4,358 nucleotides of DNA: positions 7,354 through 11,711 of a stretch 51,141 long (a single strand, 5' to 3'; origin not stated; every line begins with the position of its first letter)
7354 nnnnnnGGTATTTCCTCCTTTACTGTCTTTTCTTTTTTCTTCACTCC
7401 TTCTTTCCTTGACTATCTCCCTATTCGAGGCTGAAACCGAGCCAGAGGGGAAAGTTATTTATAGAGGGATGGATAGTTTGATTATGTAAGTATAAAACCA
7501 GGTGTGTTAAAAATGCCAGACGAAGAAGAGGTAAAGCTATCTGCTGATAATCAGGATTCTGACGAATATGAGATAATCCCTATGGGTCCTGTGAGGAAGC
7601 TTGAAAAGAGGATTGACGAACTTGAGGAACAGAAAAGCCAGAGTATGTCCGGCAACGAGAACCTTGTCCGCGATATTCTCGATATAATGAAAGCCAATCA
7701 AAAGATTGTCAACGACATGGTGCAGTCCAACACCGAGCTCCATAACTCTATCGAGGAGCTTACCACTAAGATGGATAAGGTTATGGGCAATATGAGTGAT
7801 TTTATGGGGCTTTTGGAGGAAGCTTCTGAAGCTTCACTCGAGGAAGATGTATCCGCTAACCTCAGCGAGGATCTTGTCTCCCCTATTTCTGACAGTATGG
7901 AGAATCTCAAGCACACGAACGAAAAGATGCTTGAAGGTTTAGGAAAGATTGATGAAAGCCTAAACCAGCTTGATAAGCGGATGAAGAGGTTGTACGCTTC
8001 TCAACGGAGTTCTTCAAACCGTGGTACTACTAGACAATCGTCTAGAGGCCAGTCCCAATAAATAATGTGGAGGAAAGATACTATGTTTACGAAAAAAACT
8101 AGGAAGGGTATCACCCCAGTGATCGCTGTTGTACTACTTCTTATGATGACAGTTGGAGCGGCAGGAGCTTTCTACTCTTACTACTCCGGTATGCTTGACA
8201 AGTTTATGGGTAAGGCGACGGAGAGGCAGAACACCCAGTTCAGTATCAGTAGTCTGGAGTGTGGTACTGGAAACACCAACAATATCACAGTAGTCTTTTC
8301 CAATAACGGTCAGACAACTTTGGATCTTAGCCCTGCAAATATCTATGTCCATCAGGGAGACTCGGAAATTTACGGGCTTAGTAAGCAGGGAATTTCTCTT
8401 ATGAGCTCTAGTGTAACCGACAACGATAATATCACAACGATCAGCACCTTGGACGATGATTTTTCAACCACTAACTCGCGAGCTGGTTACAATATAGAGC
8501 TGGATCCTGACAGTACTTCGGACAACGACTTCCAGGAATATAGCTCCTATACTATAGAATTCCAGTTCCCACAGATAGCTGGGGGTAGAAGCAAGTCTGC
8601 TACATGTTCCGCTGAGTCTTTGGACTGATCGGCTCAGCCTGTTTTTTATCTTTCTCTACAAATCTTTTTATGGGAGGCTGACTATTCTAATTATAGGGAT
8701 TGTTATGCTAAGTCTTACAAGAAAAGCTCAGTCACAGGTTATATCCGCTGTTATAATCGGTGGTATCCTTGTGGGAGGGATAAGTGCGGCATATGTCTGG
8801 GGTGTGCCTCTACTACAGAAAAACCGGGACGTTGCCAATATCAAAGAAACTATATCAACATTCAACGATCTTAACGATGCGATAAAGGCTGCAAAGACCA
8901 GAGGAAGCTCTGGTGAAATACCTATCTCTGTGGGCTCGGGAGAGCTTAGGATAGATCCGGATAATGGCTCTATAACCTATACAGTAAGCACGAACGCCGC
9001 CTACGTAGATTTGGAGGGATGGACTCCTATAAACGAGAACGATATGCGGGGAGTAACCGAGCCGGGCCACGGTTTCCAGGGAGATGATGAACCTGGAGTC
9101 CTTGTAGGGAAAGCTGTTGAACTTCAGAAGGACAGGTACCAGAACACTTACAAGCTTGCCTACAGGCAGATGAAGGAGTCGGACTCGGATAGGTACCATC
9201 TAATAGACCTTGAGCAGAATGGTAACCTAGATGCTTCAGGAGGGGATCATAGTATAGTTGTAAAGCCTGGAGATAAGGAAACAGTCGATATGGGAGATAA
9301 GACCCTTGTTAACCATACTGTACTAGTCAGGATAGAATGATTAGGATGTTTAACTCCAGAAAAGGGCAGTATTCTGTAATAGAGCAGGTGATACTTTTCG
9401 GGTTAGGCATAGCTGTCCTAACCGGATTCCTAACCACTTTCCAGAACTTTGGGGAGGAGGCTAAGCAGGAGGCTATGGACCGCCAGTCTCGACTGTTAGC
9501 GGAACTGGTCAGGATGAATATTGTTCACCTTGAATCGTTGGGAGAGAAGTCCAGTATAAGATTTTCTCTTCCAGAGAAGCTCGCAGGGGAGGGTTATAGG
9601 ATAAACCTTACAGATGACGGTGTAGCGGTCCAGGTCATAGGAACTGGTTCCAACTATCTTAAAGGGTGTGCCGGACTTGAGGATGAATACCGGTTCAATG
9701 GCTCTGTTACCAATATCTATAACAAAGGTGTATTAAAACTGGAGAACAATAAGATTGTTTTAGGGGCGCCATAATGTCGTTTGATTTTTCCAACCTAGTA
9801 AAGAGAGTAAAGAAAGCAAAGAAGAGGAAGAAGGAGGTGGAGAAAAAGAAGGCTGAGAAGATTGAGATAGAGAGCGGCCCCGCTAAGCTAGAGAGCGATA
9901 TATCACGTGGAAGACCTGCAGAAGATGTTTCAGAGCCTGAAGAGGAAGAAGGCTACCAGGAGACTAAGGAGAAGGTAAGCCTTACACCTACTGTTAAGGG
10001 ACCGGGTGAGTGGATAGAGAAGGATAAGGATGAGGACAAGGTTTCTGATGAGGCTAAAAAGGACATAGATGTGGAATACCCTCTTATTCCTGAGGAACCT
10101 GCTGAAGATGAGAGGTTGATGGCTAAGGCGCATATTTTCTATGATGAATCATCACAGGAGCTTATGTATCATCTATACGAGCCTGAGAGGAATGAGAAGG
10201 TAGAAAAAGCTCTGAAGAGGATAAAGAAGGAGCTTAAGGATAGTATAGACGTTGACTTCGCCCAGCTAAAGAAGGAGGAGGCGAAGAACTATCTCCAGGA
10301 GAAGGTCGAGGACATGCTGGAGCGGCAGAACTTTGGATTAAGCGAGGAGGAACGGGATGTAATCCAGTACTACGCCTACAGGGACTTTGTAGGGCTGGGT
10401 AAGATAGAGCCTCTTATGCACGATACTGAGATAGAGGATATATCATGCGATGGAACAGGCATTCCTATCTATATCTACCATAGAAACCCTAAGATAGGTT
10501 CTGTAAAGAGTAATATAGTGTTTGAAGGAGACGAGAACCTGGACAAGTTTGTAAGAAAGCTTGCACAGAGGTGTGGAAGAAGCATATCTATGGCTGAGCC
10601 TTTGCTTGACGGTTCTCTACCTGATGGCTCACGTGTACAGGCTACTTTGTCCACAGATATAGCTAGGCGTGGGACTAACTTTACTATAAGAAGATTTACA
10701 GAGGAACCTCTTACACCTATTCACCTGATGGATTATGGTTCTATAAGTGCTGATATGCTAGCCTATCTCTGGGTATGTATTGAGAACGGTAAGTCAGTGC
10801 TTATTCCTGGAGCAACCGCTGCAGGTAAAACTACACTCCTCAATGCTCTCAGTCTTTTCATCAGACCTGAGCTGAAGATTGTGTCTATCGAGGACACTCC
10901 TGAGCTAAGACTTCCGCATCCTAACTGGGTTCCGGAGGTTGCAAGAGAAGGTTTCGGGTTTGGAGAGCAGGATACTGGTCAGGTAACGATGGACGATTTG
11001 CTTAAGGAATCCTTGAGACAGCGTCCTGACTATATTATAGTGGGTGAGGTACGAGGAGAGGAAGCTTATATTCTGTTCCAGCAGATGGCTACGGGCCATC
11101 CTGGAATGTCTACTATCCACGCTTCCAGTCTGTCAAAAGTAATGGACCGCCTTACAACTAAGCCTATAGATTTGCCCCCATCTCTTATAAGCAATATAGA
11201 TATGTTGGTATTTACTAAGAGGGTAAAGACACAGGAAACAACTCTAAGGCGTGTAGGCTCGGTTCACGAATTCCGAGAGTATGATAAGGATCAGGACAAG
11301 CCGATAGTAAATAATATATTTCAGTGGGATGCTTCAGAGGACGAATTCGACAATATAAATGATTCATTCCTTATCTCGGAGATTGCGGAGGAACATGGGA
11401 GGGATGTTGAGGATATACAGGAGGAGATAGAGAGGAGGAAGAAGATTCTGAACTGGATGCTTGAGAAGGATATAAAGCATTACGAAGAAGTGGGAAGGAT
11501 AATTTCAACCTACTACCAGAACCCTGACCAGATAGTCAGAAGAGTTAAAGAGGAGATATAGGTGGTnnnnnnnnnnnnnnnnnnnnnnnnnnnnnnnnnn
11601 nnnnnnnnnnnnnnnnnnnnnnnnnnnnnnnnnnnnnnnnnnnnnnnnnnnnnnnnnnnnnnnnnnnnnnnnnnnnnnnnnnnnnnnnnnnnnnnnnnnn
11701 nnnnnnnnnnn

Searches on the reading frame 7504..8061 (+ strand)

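Call 29: search_protein_families(library=pfam, proteins=[window:7504-8061:+], max_evalue=0.001)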
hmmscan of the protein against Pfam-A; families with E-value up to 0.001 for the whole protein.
window:7504-8061:+ (185 aa): 1 family
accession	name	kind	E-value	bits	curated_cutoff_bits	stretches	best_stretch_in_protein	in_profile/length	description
PF16526.10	CLZ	-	0.00041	21.1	26.7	0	133-173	20-60/71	C-terminal leucine zipper domain of cyclic nucleotide-gated channels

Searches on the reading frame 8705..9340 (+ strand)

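Call 29: search_protein_families(library=pfam, proteins=[window:8705-9340:+], max_evalue=0.001)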
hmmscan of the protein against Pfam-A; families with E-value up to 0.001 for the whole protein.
window:8705-9340:+ (211 aa): 1 family
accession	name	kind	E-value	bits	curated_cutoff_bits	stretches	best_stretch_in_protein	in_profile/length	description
PF23960.2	DUF7289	-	1.2e-06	28.7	27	1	8-98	2-93/238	Family of unknown function (DUF7289)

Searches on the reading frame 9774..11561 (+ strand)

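Call 29: search_protein_families(library=pfam, proteins=[window:9774-11561:+], max_evalue=0.001)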
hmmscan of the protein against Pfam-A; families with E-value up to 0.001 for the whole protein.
window:9774-11561:+ (595 aa): 2 families
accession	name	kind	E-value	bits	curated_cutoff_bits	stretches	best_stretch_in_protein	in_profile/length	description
PF00437.27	T2SSE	-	1.3e-33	116.6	24.9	1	246-462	36-257/370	Type II/IV secretion system protein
PF23989.1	PilB3_C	-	3.1e-08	34.1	27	1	528-592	7-71/83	PilB3-like, C-terminal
